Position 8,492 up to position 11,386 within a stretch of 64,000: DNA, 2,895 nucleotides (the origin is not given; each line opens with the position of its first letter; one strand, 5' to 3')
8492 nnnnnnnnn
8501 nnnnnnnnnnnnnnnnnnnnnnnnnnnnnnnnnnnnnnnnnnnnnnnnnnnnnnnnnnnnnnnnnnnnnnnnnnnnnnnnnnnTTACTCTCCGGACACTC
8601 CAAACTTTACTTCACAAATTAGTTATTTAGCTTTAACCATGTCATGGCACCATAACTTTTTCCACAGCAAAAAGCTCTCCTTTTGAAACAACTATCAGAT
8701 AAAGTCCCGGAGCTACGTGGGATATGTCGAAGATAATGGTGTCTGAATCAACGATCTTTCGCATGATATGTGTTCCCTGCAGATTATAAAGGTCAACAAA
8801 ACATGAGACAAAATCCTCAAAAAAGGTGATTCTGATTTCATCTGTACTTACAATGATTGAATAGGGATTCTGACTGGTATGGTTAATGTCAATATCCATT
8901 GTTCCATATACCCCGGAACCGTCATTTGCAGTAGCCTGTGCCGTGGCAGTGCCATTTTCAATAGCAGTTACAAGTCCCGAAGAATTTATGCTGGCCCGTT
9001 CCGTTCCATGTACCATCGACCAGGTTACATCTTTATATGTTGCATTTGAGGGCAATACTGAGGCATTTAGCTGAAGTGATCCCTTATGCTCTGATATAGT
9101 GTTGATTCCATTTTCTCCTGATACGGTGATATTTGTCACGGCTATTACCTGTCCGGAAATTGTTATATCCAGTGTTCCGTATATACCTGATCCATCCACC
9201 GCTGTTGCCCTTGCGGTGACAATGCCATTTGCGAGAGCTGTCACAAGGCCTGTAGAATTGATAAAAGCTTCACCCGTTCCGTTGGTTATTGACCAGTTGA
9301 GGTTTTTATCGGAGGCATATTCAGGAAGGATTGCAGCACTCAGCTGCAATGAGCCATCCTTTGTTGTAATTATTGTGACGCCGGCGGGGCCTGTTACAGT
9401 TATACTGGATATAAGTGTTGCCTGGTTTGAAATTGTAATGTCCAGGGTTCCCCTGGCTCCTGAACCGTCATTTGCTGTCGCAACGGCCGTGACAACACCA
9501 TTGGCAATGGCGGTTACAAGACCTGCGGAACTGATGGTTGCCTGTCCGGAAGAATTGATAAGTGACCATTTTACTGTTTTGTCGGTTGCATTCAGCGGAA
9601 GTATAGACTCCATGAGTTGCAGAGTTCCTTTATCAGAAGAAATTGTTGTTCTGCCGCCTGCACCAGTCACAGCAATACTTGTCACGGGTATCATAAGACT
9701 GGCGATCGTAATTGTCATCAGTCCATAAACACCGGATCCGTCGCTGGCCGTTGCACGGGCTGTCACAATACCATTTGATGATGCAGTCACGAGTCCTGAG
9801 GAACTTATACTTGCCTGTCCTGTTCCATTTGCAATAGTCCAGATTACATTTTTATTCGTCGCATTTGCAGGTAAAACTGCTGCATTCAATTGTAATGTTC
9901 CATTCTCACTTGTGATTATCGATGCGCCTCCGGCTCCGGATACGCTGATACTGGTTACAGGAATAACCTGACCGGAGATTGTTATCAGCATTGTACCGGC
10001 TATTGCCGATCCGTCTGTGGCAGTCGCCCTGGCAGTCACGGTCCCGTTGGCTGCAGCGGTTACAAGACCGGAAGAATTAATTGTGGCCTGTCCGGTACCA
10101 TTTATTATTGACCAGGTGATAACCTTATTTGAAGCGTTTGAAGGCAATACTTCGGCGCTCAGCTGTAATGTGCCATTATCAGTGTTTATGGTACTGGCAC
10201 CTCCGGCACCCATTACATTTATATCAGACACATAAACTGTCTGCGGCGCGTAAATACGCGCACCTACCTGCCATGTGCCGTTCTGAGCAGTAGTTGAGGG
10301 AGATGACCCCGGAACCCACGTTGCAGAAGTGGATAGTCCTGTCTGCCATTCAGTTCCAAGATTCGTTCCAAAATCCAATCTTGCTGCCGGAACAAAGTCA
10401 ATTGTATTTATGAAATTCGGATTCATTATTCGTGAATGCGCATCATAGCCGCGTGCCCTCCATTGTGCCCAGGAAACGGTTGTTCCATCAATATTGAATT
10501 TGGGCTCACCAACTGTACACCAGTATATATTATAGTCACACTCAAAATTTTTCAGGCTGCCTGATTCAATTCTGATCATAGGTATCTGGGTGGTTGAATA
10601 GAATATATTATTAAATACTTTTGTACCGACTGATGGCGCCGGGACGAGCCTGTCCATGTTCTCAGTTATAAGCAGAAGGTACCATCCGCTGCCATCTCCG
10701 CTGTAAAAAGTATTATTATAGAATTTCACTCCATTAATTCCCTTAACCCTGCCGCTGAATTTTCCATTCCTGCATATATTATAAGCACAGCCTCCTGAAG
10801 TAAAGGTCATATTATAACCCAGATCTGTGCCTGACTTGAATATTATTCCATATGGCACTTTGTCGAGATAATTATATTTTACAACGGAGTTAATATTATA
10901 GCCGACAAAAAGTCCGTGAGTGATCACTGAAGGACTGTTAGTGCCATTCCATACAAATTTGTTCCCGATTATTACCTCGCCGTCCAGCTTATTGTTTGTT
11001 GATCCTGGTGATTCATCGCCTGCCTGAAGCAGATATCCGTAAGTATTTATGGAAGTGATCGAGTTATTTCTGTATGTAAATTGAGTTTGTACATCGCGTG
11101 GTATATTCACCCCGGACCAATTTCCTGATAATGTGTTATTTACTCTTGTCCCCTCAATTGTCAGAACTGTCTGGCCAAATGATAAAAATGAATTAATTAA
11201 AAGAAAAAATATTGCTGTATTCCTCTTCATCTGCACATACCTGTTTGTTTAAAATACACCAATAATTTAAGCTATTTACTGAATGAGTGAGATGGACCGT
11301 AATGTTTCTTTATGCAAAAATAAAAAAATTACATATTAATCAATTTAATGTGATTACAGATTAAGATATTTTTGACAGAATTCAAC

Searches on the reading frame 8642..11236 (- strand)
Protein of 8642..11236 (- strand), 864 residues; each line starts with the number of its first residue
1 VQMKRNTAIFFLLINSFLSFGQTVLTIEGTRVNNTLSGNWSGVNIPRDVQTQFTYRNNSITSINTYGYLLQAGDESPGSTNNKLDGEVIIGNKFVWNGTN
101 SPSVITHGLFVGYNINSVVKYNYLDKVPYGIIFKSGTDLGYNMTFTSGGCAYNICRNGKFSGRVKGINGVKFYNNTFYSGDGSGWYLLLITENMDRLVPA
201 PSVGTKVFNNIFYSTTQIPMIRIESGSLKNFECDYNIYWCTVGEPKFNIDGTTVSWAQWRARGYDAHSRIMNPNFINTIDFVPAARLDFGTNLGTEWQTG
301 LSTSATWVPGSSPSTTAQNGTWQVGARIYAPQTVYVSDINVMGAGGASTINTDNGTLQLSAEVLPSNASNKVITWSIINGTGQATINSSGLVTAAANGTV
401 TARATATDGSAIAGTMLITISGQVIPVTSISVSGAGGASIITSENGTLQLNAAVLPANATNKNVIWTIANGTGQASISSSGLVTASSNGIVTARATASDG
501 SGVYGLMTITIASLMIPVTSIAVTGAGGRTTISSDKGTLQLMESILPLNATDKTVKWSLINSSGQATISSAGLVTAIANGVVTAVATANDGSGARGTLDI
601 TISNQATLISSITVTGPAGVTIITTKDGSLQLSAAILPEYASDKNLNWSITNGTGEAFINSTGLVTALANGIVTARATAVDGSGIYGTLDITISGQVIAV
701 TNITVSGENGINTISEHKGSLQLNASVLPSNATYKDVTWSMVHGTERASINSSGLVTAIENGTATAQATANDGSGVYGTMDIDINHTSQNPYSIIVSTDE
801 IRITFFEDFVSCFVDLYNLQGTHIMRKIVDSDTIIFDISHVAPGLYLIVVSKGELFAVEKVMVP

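Call 27: search_protein_families(library=pfam, proteins=[window:8642-11236:-], max_evalue=0.00001)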
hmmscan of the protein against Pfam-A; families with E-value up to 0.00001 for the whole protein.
window:8642-11236:- (864 aa): 1 family
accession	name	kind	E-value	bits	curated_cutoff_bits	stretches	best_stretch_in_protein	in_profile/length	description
PF02368.24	Big_2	-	2.2e-44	149.7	22.8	5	699-777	1-76/79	Bacterial Ig-like domain (group 2)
